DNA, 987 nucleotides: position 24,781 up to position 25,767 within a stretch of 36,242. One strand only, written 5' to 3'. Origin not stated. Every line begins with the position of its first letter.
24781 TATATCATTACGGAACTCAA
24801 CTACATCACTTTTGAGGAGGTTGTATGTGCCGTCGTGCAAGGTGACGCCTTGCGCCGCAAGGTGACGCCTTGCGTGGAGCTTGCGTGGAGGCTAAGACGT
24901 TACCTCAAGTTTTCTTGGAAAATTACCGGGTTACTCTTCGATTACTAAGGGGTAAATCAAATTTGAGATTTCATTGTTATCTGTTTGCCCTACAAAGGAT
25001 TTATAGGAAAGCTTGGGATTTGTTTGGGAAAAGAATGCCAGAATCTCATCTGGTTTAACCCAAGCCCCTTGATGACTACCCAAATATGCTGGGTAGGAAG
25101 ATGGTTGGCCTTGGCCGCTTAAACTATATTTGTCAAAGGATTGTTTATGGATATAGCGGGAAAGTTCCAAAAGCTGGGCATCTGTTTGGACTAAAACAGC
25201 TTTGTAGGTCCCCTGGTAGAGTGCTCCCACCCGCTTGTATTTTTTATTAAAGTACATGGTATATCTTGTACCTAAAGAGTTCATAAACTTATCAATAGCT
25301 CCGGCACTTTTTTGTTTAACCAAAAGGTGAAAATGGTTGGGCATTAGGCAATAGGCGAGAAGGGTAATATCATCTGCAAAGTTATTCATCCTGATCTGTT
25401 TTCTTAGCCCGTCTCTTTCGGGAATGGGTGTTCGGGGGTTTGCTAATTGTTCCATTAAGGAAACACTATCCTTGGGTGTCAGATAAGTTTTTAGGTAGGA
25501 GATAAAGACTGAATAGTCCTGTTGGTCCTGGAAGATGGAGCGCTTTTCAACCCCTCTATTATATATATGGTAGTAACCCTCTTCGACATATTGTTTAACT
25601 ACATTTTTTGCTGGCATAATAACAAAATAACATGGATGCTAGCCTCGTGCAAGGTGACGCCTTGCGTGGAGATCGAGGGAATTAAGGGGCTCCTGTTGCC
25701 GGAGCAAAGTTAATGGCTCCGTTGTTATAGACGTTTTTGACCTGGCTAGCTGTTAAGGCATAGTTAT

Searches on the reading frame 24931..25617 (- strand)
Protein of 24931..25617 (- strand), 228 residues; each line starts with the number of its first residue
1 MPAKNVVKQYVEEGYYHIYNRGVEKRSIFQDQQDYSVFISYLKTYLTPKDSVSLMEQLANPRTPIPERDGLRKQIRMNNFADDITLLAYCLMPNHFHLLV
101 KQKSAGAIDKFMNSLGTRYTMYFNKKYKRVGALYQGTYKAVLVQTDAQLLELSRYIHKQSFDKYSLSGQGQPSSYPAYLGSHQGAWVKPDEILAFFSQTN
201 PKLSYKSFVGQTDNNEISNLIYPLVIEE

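Call 64: search_protein_families(library=pfam, proteins=[window:24931-25617:-], max_evalue=0.01)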
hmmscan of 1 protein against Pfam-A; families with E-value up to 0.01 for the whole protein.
window:24931-25617:- (228 aa): 1 family
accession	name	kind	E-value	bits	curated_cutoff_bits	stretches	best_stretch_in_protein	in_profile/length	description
PF01797.21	Y1_Tnp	-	2.8e-13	50.5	23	1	73-159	30-121/121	Transposase IS200 like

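Call 65: search_protein_families(library=ncbifam, proteins=[window:24931-25617:-], max_evalue=0.01)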
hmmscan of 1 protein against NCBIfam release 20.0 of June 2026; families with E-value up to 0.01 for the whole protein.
window:24931-25617:- (228 aa): 1 family
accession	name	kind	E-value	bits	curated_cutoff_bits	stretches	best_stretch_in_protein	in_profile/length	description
NF047646.1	REP_Tyr_transpos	equivalog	5.4e-10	39.3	80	1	66-158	29-129/146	REP-associated tyrosine transposase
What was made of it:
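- Closest known: REPINs. Same: A RAYT-like gene is present in the same window (calls 64-65).
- The Y1_Tnp gene lies 5 kb from c3 (PF01797 E 2.8e-13, call 64; weak match to NF047646 REP_Tyr_transpos, call 65).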

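Call 88: find_homologous_proteins(query=window:24931-25617:-, max_evalue=0.00001)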
Query window:24931-25617:- (228 aa): 7854 proteins with E <= 0.00001 among 8000 candidates; the best 120 are listed.
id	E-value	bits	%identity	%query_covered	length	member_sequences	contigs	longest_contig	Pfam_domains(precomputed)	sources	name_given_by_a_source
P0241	3.2e-149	513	100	100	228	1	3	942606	PF01797.22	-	-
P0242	1.1e-117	410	79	100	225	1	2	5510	PF01797.22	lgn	-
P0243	9.2e-103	361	71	100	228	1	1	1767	PF01797.22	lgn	-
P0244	6.8e-98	345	67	100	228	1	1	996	PF01797.22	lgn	-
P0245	4.7e-93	329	66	100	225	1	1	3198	PF01797.22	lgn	-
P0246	1.4e-92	327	64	100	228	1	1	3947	PF01797.22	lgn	-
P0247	1.4e-91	324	65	100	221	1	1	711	PF01797.22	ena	-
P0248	1.5e-91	324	66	95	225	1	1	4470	PF01797.22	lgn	-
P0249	5.0e-91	322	64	100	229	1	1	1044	PF01797.22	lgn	-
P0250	5.6e-91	322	64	100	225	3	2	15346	PF01797.22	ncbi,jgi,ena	-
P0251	6.7e-91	322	64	100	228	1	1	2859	PF01797.22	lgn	-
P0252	9.2e-91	322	65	97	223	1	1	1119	PF01797.22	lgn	-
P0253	1.3e-90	321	63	100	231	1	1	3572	PF01797.22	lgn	-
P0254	1.7e-90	321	66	100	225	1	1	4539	PF01797.22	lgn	-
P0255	2.9e-90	320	64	100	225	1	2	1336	PF01797.22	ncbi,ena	-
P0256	4.7e-90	319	63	94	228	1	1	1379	PF01797.22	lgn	-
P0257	5.5e-90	319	62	100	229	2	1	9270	PF01797.22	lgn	-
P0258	8.0e-90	318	64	96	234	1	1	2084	PF01797.22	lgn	-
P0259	1.2e-89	318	63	100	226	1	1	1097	PF01797.22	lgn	-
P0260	1.7e-89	317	66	94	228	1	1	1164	PF01797.22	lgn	-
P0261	8.0e-89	315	63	100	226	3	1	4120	PF01797.22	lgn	-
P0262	1.4e-88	314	63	94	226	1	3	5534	PF01797.22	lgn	-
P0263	1.5e-88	314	62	100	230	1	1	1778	PF01797.22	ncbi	-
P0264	3.4e-88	313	63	97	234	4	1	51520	PF01797.22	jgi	-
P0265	4.7e-88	313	62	100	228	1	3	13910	PF01797.22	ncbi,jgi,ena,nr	ncbi:MAG: hypothetical protein COU25_01560 [Candidatus Levybacteria bacterium CG10_big_fil_rev_8_21_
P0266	5.4e-88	312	66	94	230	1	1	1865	PF01797.22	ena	-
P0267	7.2e-88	312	62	100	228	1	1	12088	PF01797.22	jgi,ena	-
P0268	8.6e-88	312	63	94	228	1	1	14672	PF01797.22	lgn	-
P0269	2.6e-87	310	64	95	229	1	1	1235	PF01797.22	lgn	-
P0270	3.2e-87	310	65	95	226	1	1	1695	PF01797.22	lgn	-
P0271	3.8e-87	310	64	100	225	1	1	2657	PF01797.22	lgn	-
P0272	4.0e-87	310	64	95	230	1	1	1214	PF01797.22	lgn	-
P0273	4.1e-87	310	66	97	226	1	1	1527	PF01797.22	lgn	-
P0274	4.4e-87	310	65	100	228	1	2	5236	PF01797.22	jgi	-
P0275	4.5e-87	309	64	95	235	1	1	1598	PF01797.22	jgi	jgi:putative transposase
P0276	5.7e-87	309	64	96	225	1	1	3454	PF01797.22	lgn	-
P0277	6.3e-87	309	60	100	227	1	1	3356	PF01797.22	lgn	-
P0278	6.5e-87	309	63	95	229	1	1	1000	PF01797.22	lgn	-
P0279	6.9e-87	309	63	97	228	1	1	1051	PF01797.22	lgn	-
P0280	7.5e-87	309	60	100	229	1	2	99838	PF01797.22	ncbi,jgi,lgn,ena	-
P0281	8.1e-87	309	62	100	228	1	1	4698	PF01797.22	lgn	-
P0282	9.8e-87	308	64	92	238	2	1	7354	PF01797.22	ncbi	-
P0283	1.1e-86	308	64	95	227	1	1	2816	PF01797.22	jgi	jgi:putative transposase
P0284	1.2e-86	308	61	95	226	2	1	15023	PF01797.22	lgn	-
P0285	1.6e-86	308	64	94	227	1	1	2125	PF01797.22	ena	-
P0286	1.8e-86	307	62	100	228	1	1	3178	PF01797.22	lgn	-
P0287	1.8e-86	307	64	94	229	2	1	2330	PF01797.22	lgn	-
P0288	1.9e-86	307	65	96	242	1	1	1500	PF01797.22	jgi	jgi:putative transposase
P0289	1.9e-86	307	65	95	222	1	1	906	PF01797.22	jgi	jgi:putative transposase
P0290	2.0e-86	307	63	97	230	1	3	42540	PF01797.22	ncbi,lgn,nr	ncbi:transposase [Candidatus Daviesbacteria bacterium]|nr:transposase [Candidatus Daviesbacteria bac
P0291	2.2e-86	307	61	100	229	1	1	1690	PF01797.22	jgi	-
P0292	2.5e-86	307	65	94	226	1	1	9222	PF01797.22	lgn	-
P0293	2.5e-86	307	64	94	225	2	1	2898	PF01797.22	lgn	-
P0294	2.5e-86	307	62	94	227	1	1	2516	PF01797.22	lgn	-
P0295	2.6e-86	307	62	97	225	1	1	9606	PF01797.22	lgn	-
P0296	2.8e-86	307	61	100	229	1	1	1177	PF01797.22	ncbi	-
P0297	3.0e-86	307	65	97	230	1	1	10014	PF01797.22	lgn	-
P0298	3.8e-86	306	63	95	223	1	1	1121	PF01797.22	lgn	-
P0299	4.2e-86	306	64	96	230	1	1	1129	PF01797.22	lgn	-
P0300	4.3e-86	306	63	97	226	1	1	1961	PF01797.22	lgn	-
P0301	4.3e-86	306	64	93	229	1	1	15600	PF01797.22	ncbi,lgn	-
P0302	4.5e-86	306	63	94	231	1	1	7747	PF01797.22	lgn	-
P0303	5.5e-86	306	65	94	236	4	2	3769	PF01797.22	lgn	-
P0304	5.8e-86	306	63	94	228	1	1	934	PF01797.22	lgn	-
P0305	5.9e-86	306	66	95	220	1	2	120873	PF01797.22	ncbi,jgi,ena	-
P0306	6.1e-86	306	63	100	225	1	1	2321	PF01797.22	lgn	-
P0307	7.1e-86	306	63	94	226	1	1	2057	PF01797.22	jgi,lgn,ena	-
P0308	7.2e-86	306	61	100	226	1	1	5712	PF01797.22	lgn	-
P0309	7.2e-86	306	63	95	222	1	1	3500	PF01797.22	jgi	jgi:putative transposase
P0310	7.6e-86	305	62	95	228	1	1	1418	PF01797.22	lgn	-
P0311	9.3e-86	305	63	94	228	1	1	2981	PF01797.22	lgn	-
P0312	9.4e-86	305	62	97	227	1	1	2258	PF01797.22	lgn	-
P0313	9.5e-86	305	63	97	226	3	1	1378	PF01797.22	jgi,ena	-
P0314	1.0e-85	305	64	94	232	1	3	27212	PF01797.22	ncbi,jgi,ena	-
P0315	1.2e-85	305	62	95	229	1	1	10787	PF01797.22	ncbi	-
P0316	1.3e-85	305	62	97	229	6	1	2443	PF01797.22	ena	-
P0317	1.3e-85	305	63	95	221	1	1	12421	PF01797.22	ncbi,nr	ncbi:MAG: transposase [Candidatus Levybacteria bacterium]|nr:transposase [Candidatus Levybacteria ba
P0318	1.4e-85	305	62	95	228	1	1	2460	PF01797.22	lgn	-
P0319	1.4e-85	305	64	95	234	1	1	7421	PF01797.22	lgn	-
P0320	1.6e-85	304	64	94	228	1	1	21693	PF01797.22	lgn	-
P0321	1.6e-85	304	62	100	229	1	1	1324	PF01797.22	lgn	-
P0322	1.6e-85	304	65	97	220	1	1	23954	PF01797.22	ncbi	-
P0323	1.9e-85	304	63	100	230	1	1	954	PF01797.22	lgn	-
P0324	1.9e-85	304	62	100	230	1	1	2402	PF01797.22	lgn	-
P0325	1.9e-85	304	63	100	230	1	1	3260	PF01797.22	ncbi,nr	ncbi:MAG: transposase [Candidatus Levybacteria bacterium]|nr:transposase [Candidatus Levybacteria ba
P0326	2.1e-85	304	62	97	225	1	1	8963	PF01797.22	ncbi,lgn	-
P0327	2.1e-85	304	64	100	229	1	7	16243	PF01797.22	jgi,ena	-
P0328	2.2e-85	304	62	95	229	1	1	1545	PF01797.22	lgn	-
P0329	2.4e-85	304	64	95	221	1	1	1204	PF01797.22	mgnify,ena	mgnify:FL=1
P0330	2.8e-85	304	63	97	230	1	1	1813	PF01797.22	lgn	-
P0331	2.8e-85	304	62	97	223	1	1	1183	PF01797.22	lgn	-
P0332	3.0e-85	304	60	100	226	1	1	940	PF01797.22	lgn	-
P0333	3.0e-85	304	61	100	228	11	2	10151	PF01797.22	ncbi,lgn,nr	ncbi:MAG: transposase [Candidatus Shapirobacteria bacterium]|nr:transposase [Candidatus Shapirobacte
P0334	3.3e-85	303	62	100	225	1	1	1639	PF01797.22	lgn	-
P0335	3.6e-85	303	59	100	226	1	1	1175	PF01797.22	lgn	-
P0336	3.6e-85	303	61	100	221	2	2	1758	PF01797.22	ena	-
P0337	3.7e-85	303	62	95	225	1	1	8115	PF01797.22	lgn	-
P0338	3.9e-85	303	63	95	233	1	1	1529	PF01797.22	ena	-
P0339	4.0e-85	303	60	100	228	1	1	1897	PF01797.22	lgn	-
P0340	4.4e-85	303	60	100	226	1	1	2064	PF01797.22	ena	-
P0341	4.5e-85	303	63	95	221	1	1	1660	PF01797.22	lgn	-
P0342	4.5e-85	303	61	94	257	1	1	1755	PF01797.22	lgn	-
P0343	4.6e-85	303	63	97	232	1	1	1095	PF01797.22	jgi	jgi:REP element-mobilizing transposase RayT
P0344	4.8e-85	303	60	100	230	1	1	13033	PF01797.22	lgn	-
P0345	5.2e-85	303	61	100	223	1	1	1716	PF01797.22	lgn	-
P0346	5.2e-85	303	63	97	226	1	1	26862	PF01797.22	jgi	jgi:putative transposase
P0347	5.5e-85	303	62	100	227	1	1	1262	PF01797.22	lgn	-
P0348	5.7e-85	303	60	100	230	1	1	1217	PF01797.22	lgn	-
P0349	6.1e-85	303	61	100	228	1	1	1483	PF01797.22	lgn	-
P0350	6.2e-85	303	59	100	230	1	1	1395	PF01797.22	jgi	jgi:putative transposase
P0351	6.4e-85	302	61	95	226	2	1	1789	PF01797.22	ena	-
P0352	6.7e-85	302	59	100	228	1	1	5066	PF01797.22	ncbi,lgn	-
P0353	6.8e-85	302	60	100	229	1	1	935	PF01797.22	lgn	-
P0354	7.2e-85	302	63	94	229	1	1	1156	PF01797.22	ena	-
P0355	7.4e-85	302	63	95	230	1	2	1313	PF01797.22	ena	-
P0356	8.7e-85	302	61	97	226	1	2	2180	PF01797.22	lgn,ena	-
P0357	9.2e-85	302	64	97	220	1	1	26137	PF01797.22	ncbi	-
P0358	9.3e-85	302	62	97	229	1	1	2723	PF01797.22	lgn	-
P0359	9.9e-85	302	61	100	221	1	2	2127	PF01797.22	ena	-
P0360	1.0e-84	302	62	100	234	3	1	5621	PF01797.22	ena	-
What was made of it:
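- The same enzyme family is widespread in Microgenomates (call 88).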

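Call 89: find_encoding_contigs(protein=P0242, flank=3000, max_places=3)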
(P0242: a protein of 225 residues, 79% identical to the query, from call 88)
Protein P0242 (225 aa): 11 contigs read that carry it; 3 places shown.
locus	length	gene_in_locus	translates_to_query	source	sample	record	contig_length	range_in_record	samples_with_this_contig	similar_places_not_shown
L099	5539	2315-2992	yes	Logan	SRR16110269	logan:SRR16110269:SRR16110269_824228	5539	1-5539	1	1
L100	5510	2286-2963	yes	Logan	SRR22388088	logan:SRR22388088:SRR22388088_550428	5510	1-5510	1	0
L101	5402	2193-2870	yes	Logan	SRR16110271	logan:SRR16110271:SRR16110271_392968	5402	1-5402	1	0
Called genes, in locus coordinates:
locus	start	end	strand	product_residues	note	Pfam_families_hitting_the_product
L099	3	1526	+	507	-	?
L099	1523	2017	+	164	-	PF05635:23S_rRNA_IVP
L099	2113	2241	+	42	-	-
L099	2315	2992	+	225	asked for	PF01797:Y1_Tnp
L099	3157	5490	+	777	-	PF04932:Wzy_C, PF00515:TPR_1 (faint), PF07719:TPR_2 (faint), PF13431:TPR_17 (faint), PF13414:TPR_11 (weak)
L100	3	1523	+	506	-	?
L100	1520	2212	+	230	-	PF05635:23S_rRNA_IVP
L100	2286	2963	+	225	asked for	PF01797:Y1_Tnp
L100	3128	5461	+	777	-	PF04932:Wzy_C, PF00515:TPR_1 (faint), PF07719:TPR_2 (faint), PF13431:TPR_17 (faint), PF13414:TPR_11 (weak)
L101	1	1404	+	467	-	?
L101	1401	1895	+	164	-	PF05635:23S_rRNA_IVP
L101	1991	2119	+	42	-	-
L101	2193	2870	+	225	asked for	PF01797:Y1_Tnp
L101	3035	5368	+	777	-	PF04932:Wzy_C, PF00515:TPR_1 (faint), PF07719:TPR_2 (faint), PF13431:TPR_17 (faint), PF13414:TPR_11 (weak)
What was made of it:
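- A 79% homologue sits in the same gene neighbourhood, which suggests a resident, single-copy gene (call 89).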

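Call 90: find_encoding_contigs(protein=P0290, flank=10000, max_places=3)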
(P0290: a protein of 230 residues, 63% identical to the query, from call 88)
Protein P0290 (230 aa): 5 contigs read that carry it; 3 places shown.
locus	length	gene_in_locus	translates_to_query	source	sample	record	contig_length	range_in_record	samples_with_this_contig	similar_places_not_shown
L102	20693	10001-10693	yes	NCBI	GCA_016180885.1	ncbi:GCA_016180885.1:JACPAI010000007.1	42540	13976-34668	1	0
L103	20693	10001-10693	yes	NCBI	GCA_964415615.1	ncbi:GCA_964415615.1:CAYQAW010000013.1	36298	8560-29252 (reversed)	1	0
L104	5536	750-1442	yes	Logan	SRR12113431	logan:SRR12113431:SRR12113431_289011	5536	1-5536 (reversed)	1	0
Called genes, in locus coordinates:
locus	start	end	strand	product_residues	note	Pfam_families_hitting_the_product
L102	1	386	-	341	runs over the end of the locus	PF00768:Peptidase_S11, PF13354:Beta-lactamase2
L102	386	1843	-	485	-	PF00704:Glyco_hydro_18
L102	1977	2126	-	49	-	-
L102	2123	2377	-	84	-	-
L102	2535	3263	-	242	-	PF13472:Lipase_GDSL_2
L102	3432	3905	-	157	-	-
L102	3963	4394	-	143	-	PF00293:NUDIX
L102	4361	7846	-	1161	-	PF05548:Peptidase_M11 (weak), PF01344:Kelch_1 (faint), PF13964:Beta-prop_Calicin (faint), PF24681:Kelch_KLHDC2_KLHL20_DRC7, PF13415:Beta-prop_FBX42 (weak), PF24681:Kelch_KLHDC2_KLHL20_DRC7 (weak)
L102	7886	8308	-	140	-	PF01850:PIN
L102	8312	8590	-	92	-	-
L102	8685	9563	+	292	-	PF03721:UDPG_MGDP_dh_N, PF00984:UDPG_MGDP_dh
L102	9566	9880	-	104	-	PF01245:Ribosomal_L19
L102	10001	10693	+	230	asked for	PF01797:Y1_Tnp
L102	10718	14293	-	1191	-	PF02811:PHP, PF07733:DNA_pol3_alpha, PF17657:DNA_pol3_finger, PF14579:HHH_6, PF01336:tRNA_anti-codon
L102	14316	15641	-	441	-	PF02934:GatB_N, PF02637:GatB_Yqey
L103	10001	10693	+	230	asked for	PF01797:Y1_Tnp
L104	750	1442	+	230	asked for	PF01797:Y1_Tnp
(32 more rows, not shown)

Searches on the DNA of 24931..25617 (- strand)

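Call 91: search_with_rna_model(model_id=R1, sources=[L099, L100, L101, L102, L103, L104], max_evalue=1)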
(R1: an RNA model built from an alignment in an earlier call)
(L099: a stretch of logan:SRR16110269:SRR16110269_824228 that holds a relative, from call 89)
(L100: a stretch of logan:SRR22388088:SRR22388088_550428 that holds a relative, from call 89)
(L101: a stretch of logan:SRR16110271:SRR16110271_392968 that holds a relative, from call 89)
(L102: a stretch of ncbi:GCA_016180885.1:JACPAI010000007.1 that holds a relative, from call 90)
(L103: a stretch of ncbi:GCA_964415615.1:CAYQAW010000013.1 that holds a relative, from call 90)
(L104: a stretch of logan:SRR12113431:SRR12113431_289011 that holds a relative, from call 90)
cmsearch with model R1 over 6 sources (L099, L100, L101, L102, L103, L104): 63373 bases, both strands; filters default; matches with E-value up to 1: 1.
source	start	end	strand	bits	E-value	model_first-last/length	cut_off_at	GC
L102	9017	9117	+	13.1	0.018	1-206/206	no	0.27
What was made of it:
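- Relatives that carry the Y1 gene with the same REP (L099-L101) have no element in the 5.5 kb sampled (call 91).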
